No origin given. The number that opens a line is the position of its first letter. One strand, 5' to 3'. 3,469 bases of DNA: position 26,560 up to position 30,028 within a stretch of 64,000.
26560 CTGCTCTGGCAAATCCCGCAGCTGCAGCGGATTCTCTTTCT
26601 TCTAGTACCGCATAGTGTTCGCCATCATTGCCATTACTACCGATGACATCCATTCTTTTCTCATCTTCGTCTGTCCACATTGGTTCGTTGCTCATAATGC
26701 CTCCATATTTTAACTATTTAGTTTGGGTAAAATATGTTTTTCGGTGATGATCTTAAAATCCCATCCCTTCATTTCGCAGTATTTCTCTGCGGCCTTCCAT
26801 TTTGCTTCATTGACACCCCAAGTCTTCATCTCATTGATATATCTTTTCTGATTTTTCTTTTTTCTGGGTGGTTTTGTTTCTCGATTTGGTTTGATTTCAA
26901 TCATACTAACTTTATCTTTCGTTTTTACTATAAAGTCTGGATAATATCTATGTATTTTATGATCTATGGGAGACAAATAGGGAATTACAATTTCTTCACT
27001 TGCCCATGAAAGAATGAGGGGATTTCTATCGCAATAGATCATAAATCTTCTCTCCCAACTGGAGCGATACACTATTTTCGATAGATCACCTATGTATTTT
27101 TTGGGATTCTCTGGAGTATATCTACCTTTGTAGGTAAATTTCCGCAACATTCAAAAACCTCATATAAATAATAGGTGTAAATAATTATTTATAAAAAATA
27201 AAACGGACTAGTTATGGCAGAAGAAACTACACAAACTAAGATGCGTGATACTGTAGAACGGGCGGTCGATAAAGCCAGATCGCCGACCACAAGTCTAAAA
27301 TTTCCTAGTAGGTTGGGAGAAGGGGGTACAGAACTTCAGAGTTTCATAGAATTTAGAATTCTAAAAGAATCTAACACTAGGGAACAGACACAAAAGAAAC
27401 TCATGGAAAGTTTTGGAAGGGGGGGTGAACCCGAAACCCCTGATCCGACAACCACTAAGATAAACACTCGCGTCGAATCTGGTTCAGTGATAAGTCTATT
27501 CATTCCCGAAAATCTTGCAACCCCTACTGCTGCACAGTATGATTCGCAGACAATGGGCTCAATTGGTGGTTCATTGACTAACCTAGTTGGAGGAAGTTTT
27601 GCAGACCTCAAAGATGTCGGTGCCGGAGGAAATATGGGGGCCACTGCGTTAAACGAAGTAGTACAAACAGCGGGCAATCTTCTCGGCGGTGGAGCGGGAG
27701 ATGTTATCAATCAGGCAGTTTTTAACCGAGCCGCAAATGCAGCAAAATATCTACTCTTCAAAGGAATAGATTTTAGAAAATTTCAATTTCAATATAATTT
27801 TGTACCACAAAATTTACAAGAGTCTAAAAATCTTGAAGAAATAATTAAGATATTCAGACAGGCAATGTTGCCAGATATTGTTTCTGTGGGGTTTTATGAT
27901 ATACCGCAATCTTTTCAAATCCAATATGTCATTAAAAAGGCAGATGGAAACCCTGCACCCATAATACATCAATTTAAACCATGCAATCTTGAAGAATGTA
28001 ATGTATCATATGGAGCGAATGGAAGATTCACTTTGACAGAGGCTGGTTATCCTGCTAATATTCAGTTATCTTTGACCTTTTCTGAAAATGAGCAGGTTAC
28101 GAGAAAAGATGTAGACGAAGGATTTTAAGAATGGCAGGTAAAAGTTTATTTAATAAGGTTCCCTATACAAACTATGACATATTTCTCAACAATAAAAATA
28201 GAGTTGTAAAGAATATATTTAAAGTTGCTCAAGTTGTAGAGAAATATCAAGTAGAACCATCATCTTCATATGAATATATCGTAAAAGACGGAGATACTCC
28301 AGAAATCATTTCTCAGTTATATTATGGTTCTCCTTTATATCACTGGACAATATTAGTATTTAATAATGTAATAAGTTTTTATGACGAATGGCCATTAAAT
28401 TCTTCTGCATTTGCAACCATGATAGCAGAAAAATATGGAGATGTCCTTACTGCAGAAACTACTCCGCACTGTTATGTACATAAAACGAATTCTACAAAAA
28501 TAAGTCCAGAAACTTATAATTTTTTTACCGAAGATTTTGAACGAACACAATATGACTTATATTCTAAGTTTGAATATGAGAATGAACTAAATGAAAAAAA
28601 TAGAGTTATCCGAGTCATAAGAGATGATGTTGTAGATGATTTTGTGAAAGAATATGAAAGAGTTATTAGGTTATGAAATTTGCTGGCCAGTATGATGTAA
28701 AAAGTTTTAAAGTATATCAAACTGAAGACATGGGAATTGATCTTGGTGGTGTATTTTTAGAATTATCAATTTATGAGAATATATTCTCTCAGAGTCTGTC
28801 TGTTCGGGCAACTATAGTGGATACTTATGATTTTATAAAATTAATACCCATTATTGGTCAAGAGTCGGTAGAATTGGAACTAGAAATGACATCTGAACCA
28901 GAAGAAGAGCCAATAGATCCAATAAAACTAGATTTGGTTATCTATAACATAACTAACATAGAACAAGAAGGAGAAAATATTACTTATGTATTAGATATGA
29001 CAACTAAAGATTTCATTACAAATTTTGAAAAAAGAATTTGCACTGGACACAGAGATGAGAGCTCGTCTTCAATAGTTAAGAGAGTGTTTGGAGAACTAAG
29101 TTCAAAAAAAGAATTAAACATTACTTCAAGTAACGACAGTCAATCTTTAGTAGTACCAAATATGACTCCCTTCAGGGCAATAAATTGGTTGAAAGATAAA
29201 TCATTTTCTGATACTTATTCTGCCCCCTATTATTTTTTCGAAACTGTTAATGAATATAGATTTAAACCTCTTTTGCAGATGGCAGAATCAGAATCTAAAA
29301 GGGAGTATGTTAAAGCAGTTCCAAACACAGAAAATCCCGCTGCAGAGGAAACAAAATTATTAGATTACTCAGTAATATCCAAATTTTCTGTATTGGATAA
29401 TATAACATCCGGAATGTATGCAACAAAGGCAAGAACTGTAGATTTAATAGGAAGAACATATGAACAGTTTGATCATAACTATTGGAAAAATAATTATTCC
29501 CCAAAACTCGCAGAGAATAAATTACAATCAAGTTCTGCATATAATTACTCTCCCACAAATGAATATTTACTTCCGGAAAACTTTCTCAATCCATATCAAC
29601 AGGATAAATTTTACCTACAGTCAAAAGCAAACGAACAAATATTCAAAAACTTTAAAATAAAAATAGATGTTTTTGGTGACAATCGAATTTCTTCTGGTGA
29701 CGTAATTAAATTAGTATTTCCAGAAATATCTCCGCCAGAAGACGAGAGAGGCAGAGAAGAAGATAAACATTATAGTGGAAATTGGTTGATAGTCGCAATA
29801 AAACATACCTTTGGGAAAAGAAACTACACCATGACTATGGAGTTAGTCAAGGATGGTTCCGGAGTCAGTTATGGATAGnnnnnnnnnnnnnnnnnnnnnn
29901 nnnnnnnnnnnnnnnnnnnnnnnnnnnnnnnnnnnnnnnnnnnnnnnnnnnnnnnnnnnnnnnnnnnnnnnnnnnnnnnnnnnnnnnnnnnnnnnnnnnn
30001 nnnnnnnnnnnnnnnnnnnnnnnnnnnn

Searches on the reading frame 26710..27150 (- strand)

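Call 6: search_protein_families(library=pfam, proteins=[window:26710-27150:-], max_evalue=0.01)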
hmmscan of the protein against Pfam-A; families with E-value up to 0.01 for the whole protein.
window:26710-27150:- (146 aa): 2 families
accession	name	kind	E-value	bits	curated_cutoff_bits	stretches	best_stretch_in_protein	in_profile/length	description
PF08722.17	Tn7_TnsA-like_N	-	2.2e-22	79.9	26.5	1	43-137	1-85/85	TnsA-like endonuclease N terminal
PF19778.5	RE_endonuc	-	0.0036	17.6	23.4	1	24-109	6-86/108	Endonuclease domain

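Call 31: search_protein_families(library=phrogs, proteins=[window:26710-27150:-], max_evalue=1)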
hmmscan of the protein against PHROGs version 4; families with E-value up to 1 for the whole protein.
window:26710-27150:- (146 aa): 4 families
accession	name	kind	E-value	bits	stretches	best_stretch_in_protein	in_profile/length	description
phrog_218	-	connector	4.2e-59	199.9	1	6-141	3-142/148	head closure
phrog_14892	-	connector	7.4e-30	104.8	1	37-141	1-111/117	head closure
phrog_15427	-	DNA, RNA and nucleotide metabolism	5.4e-09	37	1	25-140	161-253/270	endonuclease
phrog_945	-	DNA, RNA and nucleotide metabolism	0.015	16.1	1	24-91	10-67/145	endonuclease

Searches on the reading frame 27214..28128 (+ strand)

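Call 6: search_protein_families(library=pfam, proteins=[window:27214-28128:+], max_evalue=0.01)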
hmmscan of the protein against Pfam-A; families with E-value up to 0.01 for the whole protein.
window:27214-28128:+ (304 aa): 1 family
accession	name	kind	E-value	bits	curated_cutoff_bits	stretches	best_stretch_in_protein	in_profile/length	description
PF11091.14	T4_tail_cap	-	0.00043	19.9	20.2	1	125-216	122-214/339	Tail-tube assembly protein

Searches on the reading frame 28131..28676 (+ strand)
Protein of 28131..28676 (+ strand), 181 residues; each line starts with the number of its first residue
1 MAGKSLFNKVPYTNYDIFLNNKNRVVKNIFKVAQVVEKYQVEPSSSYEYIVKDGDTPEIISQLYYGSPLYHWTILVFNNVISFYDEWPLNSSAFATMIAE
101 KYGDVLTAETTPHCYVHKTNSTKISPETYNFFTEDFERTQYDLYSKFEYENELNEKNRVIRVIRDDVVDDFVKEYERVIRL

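Call 6: search_protein_families(library=pfam, proteins=[window:28131-28676:+], max_evalue=0.01)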
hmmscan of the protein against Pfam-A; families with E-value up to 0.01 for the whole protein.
window:28131-28676:+ (181 aa): 1 family
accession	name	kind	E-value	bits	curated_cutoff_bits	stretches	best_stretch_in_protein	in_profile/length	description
PF11246.14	Phage_gp53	-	2.2e-07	31.2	21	1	6-91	5-91/200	Base plate wedge protein 53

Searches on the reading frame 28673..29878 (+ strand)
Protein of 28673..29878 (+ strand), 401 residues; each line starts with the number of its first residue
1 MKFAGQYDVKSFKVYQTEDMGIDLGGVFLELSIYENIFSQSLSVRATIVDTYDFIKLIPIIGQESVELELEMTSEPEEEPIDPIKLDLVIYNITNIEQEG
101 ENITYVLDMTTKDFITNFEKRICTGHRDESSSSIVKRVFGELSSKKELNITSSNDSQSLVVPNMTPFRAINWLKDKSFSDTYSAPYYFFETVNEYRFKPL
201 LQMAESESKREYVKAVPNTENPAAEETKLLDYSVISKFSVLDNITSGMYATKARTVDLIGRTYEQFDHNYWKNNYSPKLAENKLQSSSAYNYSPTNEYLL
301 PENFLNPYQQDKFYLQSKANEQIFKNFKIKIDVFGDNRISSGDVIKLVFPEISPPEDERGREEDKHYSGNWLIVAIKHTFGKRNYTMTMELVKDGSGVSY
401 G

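Call 6: search_protein_families(library=pfam, proteins=[window:28673-29878:+], max_evalue=0.01)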
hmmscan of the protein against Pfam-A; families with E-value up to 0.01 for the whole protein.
window:28673-29878:+ (401 aa): 1 family
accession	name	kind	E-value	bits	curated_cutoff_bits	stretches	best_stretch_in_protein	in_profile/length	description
PF24032.1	YQBQ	-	0.0025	17.7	27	1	326-391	241-293/294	YQBQ-like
